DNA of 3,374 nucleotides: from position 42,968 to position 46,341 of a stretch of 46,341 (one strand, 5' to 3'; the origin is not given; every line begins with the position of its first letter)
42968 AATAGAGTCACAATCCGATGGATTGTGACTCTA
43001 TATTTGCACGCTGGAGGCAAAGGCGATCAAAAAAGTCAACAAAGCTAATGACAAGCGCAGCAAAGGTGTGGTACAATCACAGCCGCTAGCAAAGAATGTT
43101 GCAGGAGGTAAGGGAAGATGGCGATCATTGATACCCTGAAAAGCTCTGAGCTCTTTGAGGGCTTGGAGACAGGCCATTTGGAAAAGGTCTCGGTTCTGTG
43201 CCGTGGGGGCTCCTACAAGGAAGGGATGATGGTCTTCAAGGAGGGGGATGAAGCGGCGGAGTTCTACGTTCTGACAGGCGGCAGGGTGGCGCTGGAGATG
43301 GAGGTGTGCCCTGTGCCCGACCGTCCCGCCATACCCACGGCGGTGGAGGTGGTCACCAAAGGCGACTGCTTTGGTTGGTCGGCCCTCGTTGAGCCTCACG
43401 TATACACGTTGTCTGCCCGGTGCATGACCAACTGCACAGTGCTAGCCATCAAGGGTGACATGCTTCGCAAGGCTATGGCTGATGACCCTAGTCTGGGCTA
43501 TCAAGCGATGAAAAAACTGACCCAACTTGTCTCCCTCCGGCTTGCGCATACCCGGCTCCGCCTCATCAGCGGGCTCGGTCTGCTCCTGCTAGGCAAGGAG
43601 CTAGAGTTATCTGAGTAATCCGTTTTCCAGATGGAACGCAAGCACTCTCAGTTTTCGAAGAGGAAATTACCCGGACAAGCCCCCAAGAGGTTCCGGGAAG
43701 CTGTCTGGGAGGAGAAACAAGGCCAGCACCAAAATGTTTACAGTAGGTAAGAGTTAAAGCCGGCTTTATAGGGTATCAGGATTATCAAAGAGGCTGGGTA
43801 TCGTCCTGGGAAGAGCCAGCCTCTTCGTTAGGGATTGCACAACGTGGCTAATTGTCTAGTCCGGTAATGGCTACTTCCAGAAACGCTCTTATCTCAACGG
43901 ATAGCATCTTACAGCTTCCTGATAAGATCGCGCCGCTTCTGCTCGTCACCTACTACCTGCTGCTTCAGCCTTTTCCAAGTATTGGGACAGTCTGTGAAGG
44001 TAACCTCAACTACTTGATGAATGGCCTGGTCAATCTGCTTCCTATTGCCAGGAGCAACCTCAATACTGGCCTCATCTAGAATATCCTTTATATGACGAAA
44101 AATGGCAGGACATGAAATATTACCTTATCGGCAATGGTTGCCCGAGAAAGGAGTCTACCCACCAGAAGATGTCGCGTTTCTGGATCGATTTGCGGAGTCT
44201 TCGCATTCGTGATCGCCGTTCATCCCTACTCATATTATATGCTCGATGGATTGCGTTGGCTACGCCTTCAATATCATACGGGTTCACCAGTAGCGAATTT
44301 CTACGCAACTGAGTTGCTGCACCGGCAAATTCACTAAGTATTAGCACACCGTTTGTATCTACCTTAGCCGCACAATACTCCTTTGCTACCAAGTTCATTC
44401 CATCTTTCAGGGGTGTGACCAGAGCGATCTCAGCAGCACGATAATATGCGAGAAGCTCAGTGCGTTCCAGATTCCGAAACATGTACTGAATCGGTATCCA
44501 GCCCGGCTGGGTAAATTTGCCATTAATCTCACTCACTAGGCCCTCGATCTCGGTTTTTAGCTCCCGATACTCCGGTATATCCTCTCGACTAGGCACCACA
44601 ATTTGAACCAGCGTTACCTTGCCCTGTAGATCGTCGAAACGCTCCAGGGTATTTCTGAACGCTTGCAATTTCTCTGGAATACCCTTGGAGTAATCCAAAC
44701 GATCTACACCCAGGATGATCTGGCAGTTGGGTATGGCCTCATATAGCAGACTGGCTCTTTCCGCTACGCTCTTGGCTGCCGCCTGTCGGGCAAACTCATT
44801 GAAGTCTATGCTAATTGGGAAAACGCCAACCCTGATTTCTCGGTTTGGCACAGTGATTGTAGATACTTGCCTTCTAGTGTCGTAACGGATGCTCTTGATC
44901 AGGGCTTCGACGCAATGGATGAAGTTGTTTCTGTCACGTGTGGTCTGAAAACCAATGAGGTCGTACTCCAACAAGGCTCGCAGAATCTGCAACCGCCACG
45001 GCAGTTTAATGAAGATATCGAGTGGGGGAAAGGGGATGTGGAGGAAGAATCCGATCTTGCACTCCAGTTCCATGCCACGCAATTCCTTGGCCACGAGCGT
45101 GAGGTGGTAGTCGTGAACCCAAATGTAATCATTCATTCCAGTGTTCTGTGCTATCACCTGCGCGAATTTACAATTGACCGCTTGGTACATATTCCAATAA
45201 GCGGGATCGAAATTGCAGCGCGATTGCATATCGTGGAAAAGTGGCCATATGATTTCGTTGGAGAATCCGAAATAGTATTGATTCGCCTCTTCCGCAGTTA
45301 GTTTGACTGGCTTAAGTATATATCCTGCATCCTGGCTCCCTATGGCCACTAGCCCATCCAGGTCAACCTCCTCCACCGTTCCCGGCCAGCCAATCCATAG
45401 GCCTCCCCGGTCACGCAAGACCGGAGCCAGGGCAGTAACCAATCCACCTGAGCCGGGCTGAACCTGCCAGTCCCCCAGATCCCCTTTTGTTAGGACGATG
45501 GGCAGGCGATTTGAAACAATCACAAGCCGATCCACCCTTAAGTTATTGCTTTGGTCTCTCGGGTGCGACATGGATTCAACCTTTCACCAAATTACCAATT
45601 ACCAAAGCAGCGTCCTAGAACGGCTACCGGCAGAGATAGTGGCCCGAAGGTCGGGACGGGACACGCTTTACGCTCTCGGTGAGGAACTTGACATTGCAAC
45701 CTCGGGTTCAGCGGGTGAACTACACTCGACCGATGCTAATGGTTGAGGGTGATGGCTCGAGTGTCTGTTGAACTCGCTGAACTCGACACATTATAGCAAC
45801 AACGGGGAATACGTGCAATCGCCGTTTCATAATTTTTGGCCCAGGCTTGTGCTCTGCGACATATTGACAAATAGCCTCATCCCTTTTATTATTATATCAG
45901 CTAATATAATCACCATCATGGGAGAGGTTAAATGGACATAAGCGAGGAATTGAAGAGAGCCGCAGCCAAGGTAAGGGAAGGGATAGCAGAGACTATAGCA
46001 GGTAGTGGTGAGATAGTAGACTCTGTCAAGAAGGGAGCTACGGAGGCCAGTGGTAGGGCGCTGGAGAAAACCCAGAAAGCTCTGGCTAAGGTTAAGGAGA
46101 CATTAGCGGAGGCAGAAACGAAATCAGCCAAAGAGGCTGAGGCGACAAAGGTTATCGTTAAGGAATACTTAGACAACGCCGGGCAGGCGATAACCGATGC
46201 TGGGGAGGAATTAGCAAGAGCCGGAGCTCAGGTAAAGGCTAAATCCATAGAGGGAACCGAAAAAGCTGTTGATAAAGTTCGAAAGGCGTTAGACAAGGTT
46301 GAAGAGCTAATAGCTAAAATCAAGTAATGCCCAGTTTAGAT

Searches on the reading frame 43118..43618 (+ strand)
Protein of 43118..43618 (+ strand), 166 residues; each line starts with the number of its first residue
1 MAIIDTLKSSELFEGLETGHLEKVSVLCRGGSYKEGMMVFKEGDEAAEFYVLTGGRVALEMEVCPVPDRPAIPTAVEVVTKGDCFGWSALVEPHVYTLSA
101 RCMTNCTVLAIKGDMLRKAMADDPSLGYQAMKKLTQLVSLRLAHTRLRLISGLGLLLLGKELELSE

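Call 12: search_protein_families(library=pfam, proteins=[window:43118-43618:+], max_evalue=0.01)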
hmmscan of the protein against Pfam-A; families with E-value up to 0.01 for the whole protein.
window:43118-43618:+ (166 aa): 1 family
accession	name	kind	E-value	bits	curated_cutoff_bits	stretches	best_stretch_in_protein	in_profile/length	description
PF00027.35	cNMP_binding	-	4.7e-13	49.4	27.5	1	32-122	3-88/89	Cyclic nucleotide-binding domain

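Call 38: find_homologous_proteins(query=window:43118-43615:+, max_evalue=1e-20)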
Query window:43118-43615:+ (166 aa): 239 proteins with E <= 1e-20 among 332 candidates; the best 120 are listed.
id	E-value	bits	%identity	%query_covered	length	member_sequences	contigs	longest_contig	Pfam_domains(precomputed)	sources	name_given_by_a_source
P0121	2.4e-102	357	99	100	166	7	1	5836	PF00027.36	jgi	jgi:CRP-like cAMP-binding protein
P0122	1.1e-91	323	89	88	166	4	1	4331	PF00027.36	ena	-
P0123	7.7e-89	313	85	100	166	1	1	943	PF00027.36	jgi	-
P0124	8.3e-87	307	85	98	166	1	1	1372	PF00027.36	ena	-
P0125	7.4e-86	304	83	100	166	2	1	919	PF00027.36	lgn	-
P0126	7.4e-86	304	83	100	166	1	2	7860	PF00027.36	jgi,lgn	-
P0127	4.5e-85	301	84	100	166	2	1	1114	PF00027.36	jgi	-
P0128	6.3e-85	301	83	100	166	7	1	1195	PF00027.36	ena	-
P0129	3.2e-84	299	82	100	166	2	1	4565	PF00027.36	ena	-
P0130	5.3e-84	298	81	100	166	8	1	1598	PF00027.36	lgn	-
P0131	6.2e-84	298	82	99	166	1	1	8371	PF00027.36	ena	-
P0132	9.6e-84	297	83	100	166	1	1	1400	PF00027.36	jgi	-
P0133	1.2e-83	297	83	98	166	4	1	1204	PF00027.36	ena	-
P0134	1.3e-83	297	82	100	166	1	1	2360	PF00027.36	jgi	-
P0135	2.1e-83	296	81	100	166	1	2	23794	PF00027.36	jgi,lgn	-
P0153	2.0e-79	283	79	100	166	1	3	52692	PF00027.36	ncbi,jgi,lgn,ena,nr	ncbi:MAG TPA: cyclic nucleotide-binding domain-containing protein [Dehalococcoidia bacterium]|nr:cyc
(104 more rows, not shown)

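Call 39: find_encoding_contigs(protein=P0153, flank=10000, max_places=2)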
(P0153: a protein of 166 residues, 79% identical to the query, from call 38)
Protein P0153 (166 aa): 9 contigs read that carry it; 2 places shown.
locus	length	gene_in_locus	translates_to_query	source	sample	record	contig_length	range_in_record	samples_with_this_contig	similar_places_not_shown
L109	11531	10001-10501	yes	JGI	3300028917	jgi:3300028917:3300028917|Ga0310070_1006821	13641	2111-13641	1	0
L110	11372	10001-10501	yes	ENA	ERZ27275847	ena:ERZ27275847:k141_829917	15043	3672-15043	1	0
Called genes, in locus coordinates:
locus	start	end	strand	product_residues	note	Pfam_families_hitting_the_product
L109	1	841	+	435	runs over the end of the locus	-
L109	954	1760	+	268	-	PF00215:OMPdecase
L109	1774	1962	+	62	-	PF06107:DUF951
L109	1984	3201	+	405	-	PF00817:IMS, PF11798:IMS_HHH (weak), PF21999:IMS_HHH_1 (weak), PF11799:IMS_C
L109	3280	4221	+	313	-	PF01063:Aminotran_4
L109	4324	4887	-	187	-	PF00596:Aldolase_II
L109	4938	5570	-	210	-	PF01726:LexA_DNA_bind, PF00717:Peptidase_S24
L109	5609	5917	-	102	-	PF01649:Ribosomal_S20p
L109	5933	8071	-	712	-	PF13328:HD_4, PF01966:HD, PF04607:RelA_SpoT, PF02824:TGS, PF19296:RelA_AH, PF28438:RelA_RIS, PF01842:ACT (weak), PF13291:ACT_4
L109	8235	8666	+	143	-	PF02082:Rrf2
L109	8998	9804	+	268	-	PF02596:DUF169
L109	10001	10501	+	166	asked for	PF00027:cNMP_binding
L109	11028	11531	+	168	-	?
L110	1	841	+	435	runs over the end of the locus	-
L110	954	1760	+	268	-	PF00215:OMPdecase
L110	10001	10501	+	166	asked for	PF00027:cNMP_binding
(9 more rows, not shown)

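Call 40: find_encoding_contigs(protein=P0135, flank=10000, max_places=2)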
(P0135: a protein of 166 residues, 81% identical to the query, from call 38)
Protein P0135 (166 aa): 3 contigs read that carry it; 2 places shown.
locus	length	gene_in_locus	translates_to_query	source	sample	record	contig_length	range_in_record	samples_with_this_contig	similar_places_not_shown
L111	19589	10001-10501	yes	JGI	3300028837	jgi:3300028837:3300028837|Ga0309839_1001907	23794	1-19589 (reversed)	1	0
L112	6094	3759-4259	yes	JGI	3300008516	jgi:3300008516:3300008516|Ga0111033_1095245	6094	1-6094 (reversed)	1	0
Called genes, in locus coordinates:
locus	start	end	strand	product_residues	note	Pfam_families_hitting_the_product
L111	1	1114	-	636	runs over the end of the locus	PF01512:Complex1_51K, PF10589:NADH_4Fe-4S, PF12838:Fer4_7 (weak), PF12797:Fer4_2 (weak), PF12837:Fer4_6 (weak)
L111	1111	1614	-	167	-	PF01257:2Fe-2S_thioredx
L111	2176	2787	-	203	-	-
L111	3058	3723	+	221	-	PF00226:DnaJ, PF01556:DnaJ_C (weak)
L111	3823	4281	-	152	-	-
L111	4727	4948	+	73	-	-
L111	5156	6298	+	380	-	PF22694:CtpB_N-like, PF00595:PDZ, PF13180:PDZ_2, PF17820:PDZ_6, PF03572:Peptidase_S41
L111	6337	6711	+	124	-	PF06262:Zincin_1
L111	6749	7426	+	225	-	PF08901:DUF1847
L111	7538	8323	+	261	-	PF02596:DUF169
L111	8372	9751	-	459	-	PF04055:Radical_SAM, PF16199:Radical_SAM_C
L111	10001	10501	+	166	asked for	PF00027:cNMP_binding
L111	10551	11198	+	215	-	PF01209:Ubie_methyltran, PF13489:Methyltransf_23, PF13847:Methyltransf_31, PF08241:Methyltransf_11, PF08242:Methyltransf_12, PF13649:Methyltransf_25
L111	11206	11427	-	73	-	-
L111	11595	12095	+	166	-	PF03773:ArsP_1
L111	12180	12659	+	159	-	-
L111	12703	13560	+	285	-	PF00850:Hist_deacetyl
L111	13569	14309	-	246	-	PF00583:Acetyltransf_1, PF13673:Acetyltransf_10, PF08445:FR47 (weak), PF13508:Acetyltransf_7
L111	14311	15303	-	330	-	PF01078:Mg_chelatase (faint), PF05496:RuvB_N, PF00004:AAA, PF07728:AAA_5 (weak), PF17864:AAA_lid_4, PF05491:WHD_RuvB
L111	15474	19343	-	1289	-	PF04997:RNA_pol_Rpb1_1, PF00623:RNA_pol_Rpb1_2, PF04983:RNA_pol_Rpb1_3, PF05000:RNA_pol_Rpb1_4, PF04998:RNA_pol_Rpb1_5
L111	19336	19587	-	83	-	?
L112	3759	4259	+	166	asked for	PF00027:cNMP_binding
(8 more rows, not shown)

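Call 41: find_encoding_contigs(protein=P0122, flank=10000, max_places=3)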
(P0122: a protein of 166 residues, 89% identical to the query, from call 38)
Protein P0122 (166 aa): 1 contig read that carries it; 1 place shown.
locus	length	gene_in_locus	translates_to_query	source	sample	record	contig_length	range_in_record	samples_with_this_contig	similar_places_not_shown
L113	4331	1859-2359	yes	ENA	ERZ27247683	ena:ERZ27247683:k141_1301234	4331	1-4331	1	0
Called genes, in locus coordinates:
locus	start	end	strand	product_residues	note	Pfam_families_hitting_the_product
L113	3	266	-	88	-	?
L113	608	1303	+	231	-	-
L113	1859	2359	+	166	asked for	PF00027:cNMP_binding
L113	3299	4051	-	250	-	PF12773:DZR, PF13240:Zn_Ribbon_1 (faint), PF24463:DUF7577 (faint)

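Call 42: find_encoding_contigs(protein=P0126, flank=10000, max_places=3)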
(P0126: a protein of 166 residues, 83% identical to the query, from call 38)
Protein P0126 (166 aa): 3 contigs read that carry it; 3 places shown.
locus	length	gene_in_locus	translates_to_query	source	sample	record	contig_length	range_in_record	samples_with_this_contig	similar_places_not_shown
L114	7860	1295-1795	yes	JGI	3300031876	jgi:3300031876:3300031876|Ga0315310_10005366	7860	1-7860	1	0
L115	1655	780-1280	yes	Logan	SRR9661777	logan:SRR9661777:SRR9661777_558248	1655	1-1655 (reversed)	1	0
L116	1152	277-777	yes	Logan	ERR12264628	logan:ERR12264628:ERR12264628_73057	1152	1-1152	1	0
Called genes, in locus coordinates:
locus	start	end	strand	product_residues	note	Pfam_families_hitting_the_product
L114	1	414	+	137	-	?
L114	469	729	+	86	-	-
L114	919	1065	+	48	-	-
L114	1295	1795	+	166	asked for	PF00027:cNMP_binding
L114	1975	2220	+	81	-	-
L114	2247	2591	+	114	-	PF00027:cNMP_binding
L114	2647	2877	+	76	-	-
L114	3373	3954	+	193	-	PF13183:Fer4_8, PF12838:Fer4_7 (weak), PF13187:Fer4_9, PF13534:Fer4_17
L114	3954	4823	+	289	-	PF02754:CCG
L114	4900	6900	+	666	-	PF00890:FAD_binding_2 (weak), PF12831:FAD_oxidored (weak), PF13450:NAD_binding_8 (weak), PF00037:Fer4 (weak), PF12797:Fer4_2 (weak), PF12838:Fer4_7, PF13237:Fer4_10, PF14697:Fer4_21, +7 more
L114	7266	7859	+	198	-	?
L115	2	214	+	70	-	?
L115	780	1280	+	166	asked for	PF00027:cNMP_binding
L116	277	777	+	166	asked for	PF00027:cNMP_binding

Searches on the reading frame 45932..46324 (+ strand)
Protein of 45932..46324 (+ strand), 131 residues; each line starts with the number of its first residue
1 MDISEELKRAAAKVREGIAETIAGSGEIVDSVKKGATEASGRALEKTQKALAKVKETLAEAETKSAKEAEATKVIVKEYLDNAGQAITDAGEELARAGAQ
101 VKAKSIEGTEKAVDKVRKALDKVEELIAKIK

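Call 9: find_encoding_contigs(protein=window:45932-46324:+, flank=10000, max_places=6)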
Protein window:45932-46324:+ (131 aa): 6 contigs read that carry it; 6 places shown.
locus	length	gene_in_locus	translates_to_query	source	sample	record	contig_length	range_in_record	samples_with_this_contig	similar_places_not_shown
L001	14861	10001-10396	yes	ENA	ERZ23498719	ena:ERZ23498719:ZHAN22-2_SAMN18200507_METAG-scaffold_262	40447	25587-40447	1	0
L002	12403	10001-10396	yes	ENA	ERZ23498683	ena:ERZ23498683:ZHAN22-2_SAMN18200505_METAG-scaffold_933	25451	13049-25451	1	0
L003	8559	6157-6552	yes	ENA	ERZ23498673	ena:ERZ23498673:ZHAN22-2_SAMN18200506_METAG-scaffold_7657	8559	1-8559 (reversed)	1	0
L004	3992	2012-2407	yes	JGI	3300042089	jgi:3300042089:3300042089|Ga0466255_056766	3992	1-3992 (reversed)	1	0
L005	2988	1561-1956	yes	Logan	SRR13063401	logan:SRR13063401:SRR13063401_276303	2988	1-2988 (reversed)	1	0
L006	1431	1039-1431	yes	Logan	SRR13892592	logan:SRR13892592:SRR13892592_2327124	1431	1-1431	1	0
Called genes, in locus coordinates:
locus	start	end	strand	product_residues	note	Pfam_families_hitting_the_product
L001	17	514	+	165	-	PF12773:DZR (weak), PF13240:Zn_Ribbon_1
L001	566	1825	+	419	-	PF02403:Seryl_tRNA_N, PF00587:tRNA-synt_2b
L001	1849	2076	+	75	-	-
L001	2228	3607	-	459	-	PF00890:FAD_binding_2 (weak), PF01266:DAO (weak), PF01593:Amino_oxidase, PF12831:FAD_oxidored, PF13450:NAD_binding_8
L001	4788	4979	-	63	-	PF12728:HTH_17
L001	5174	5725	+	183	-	-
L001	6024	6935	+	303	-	PF00493:MCM (weak), PF05496:RuvB_N (weak), PF00004:AAA, PF07728:AAA_5 (weak)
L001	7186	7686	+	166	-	PF00027:cNMP_binding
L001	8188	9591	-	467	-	PF00982:Glyco_transf_20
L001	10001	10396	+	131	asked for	-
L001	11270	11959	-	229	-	PF01168:Ala_racemase_N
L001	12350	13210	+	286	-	PF01937:ARMT1-like_dom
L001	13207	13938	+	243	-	PF13938:DUF4213, PF04016:DUF364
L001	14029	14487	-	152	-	PF04463:2-thiour_desulf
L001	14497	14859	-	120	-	?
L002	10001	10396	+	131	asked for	-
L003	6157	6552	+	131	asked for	-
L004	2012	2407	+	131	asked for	-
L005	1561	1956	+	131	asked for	-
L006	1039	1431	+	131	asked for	?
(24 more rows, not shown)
